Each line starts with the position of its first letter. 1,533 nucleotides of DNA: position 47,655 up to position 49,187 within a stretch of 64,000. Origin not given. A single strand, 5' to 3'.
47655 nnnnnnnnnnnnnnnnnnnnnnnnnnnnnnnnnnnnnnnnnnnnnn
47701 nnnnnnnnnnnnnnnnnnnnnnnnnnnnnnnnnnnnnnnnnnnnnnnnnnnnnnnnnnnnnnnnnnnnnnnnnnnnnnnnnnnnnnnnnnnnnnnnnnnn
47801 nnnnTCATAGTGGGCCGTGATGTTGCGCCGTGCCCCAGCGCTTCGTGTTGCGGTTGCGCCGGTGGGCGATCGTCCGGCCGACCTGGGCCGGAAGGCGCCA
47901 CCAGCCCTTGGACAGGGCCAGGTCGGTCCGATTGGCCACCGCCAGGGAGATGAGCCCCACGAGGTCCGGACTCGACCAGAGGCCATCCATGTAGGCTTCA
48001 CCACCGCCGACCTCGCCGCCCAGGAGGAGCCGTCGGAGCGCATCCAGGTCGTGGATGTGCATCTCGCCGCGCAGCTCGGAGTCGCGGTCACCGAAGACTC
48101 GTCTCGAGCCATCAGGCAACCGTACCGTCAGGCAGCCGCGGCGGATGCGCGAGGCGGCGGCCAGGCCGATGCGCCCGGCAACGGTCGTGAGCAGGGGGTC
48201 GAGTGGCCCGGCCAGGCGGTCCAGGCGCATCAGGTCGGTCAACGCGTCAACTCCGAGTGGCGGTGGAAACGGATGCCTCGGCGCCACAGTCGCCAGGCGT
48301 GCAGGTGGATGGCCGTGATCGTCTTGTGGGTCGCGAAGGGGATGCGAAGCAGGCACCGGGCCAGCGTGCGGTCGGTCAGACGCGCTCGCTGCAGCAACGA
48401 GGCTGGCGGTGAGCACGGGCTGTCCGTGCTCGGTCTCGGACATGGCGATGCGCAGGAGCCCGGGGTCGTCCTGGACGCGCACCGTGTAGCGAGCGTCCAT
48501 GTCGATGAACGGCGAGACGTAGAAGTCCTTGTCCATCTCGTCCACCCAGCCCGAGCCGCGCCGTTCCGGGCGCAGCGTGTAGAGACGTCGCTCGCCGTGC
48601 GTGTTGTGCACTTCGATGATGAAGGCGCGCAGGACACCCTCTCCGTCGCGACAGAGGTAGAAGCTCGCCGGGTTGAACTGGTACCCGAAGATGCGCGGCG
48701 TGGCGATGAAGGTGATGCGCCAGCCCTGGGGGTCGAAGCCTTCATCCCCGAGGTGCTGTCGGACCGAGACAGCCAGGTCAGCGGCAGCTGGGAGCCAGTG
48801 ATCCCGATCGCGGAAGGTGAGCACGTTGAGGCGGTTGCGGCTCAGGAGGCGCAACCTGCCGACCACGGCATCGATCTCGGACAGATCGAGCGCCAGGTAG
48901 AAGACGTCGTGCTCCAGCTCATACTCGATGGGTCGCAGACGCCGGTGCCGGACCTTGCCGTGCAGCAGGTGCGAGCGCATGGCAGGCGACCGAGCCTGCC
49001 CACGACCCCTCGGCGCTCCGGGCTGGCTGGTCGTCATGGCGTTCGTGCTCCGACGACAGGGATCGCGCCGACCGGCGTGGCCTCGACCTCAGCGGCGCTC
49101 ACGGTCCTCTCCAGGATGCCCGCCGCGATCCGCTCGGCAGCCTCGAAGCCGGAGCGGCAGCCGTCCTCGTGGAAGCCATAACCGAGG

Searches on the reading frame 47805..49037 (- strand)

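Call 69: search_protein_families(library=pfam, proteins=[window:47805-49037:-], max_evalue=0.0001)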
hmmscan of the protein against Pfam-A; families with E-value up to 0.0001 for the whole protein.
window:47805-49037:- (410 aa): 1 family
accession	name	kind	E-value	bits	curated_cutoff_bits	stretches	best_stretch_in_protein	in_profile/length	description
PF07103.16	DUF1365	-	5.7e-52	177.1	25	1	24-221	1-193/235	Protein of unknown function (DUF1365)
